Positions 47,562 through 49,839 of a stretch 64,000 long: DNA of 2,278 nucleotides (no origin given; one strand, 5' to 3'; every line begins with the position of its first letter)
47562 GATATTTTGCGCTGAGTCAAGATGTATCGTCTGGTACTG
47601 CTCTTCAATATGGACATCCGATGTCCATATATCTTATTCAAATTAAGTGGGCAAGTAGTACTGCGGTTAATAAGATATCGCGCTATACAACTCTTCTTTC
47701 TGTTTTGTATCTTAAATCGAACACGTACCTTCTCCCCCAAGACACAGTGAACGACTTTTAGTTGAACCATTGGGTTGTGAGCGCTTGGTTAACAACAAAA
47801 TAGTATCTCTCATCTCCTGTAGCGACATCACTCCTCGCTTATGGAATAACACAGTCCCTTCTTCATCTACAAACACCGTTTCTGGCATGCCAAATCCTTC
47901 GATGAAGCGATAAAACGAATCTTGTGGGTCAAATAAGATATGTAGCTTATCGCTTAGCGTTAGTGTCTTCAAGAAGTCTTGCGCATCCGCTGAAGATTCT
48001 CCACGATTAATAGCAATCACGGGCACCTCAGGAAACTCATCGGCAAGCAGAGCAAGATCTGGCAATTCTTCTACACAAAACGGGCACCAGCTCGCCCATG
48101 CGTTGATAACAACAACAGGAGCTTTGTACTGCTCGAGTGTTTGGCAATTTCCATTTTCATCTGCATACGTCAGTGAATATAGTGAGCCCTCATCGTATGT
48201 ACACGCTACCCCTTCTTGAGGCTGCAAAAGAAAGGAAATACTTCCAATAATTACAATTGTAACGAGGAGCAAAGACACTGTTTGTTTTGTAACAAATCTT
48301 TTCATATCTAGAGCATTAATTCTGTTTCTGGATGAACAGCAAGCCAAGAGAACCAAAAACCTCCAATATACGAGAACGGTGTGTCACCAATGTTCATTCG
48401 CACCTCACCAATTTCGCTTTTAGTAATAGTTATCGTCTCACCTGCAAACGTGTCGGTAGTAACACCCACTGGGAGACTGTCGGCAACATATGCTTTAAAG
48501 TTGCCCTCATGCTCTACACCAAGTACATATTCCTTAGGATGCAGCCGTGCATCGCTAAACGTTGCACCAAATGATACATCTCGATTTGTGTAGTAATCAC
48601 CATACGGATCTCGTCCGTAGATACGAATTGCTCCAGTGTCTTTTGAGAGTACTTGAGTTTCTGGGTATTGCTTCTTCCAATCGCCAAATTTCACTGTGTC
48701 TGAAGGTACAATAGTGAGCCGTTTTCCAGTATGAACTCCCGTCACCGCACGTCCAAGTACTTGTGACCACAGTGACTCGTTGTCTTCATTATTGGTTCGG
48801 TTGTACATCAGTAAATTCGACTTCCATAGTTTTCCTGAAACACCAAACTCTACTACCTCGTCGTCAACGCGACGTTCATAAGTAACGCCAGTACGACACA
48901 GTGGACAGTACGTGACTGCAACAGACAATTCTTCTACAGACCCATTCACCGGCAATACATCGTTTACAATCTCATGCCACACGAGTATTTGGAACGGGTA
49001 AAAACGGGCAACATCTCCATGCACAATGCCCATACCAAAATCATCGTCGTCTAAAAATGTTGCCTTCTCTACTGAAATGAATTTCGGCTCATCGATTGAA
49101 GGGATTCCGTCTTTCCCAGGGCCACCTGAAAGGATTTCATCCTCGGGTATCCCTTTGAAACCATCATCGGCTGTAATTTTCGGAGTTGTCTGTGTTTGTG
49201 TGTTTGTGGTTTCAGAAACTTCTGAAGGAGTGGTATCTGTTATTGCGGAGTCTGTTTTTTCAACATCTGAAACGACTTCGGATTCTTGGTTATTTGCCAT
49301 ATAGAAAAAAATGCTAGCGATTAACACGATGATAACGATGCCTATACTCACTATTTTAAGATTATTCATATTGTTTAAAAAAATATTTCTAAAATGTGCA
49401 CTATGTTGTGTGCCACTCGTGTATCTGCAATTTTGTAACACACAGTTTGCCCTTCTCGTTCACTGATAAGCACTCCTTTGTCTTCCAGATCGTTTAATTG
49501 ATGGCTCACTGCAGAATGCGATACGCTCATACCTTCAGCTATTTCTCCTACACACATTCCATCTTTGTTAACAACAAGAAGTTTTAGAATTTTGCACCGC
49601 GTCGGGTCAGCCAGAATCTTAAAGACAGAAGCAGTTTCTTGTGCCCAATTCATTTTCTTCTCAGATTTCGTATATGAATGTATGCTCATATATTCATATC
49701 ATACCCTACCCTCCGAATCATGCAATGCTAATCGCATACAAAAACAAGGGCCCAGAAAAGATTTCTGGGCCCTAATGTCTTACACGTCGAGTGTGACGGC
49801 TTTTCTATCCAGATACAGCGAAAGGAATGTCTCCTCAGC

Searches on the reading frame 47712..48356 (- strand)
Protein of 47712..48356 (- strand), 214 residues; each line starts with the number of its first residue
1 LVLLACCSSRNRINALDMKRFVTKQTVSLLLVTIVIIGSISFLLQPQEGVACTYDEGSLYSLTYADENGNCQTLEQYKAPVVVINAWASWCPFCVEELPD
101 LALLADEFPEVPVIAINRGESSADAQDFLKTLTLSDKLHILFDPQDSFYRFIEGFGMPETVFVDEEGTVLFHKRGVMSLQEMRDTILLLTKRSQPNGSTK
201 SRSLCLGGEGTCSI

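Call 14: search_protein_families(library=pfam, proteins=[window:47712-48356:-], max_evalue=0.01)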
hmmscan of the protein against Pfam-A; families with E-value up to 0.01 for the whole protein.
window:47712-48356:- (214 aa): 6 families
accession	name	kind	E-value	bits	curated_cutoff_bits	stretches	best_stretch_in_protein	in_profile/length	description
PF08534.16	Redoxin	-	1.6e-13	51.1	26.6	1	62-178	11-137/148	Redoxin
PF00578.27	AhpC-TSA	-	4.4e-12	46.5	26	1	63-169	9-121/124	AhpC/TSA family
PF13905.12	Thioredoxin_8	-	0.00083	20.1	27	1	81-159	3-84/94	Thioredoxin-like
PF00085.26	Thioredoxin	-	0.0014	19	23.5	1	78-127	17-67/103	Thioredoxin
PF13098.12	Thioredoxin_2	-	0.0029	18.4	27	1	78-184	5-102/104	Thioredoxin-like domain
PF00255.25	GSHPx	-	0.0074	16.3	27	0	59-110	1-51/108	Glutathione peroxidase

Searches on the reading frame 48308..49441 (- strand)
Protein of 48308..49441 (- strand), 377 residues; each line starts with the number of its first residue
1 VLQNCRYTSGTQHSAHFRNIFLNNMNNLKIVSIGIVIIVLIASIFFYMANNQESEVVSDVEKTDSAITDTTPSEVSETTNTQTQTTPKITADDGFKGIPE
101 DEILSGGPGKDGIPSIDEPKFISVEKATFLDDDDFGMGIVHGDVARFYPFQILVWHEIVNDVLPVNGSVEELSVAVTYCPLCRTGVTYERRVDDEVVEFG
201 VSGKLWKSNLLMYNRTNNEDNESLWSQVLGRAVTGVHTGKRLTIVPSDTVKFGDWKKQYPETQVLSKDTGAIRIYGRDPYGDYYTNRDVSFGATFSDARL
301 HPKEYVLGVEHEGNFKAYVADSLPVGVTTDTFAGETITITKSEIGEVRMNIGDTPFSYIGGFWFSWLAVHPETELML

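Call 14: search_protein_families(library=pfam, proteins=[window:48308-49441:-], max_evalue=0.01)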
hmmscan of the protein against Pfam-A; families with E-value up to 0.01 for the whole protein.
window:48308-49441:- (377 aa): 1 family
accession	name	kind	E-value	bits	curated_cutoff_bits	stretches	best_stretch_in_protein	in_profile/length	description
PF11376.13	DUF3179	-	2.2e-76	257.5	27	1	110-345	1-228/292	Protein of unknown function (DUF3179)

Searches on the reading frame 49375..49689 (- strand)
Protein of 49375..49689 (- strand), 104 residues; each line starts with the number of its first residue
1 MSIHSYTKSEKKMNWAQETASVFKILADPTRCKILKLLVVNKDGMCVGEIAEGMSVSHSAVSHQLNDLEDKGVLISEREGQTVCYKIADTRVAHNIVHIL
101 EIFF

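Call 14: search_protein_families(library=pfam, proteins=[window:49375-49689:-], max_evalue=0.01)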
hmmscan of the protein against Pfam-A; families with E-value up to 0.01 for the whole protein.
window:49375-49689:- (104 aa): 11 families
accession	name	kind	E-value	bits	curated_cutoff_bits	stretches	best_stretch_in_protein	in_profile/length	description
PF01022.26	HTH_5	-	3.5e-12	46.4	22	1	28-74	1-45/47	Bacterial regulatory protein, arsR family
PF12840.13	HTH_20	-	5.6e-10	39.5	27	1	26-74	1-48/51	Helix-turn-helix domain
PF13412.12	HTH_24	-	1e-06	28.7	21.9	1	28-74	2-47/48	Winged helix-turn-helix DNA-binding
PF12802.13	MarR_2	-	1.1e-05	25.9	27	1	34-79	10-55/61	MarR family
PF01978.25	TrmB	-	6.6e-05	23.1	25.6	1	36-90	15-67/68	Sugar-specific transcriptional regulator TrmB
PF08279.18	HTH_11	-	0.00029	21.1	25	1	33-76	4-47/55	HTH domain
PF01047.28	MarR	-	0.00034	20.9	24.6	1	41-76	14-49/59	MarR family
PF24033.1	DUF7342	-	0.00049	20.5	31.6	1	45-97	18-70/150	Family of unknown function (DUF7342)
PF25212.1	HVO_A0114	-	0.0025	18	27.6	1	10-82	4-74/84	HVO_A0114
PF03965.22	Penicillinase_R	-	0.0054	17.5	22.6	1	48-86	25-63/115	Penicillinase repressor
PF24034.1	DUF7343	-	0.0063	16.8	27.6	1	34-81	8-55/62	Domain of unknown function (DUF7343)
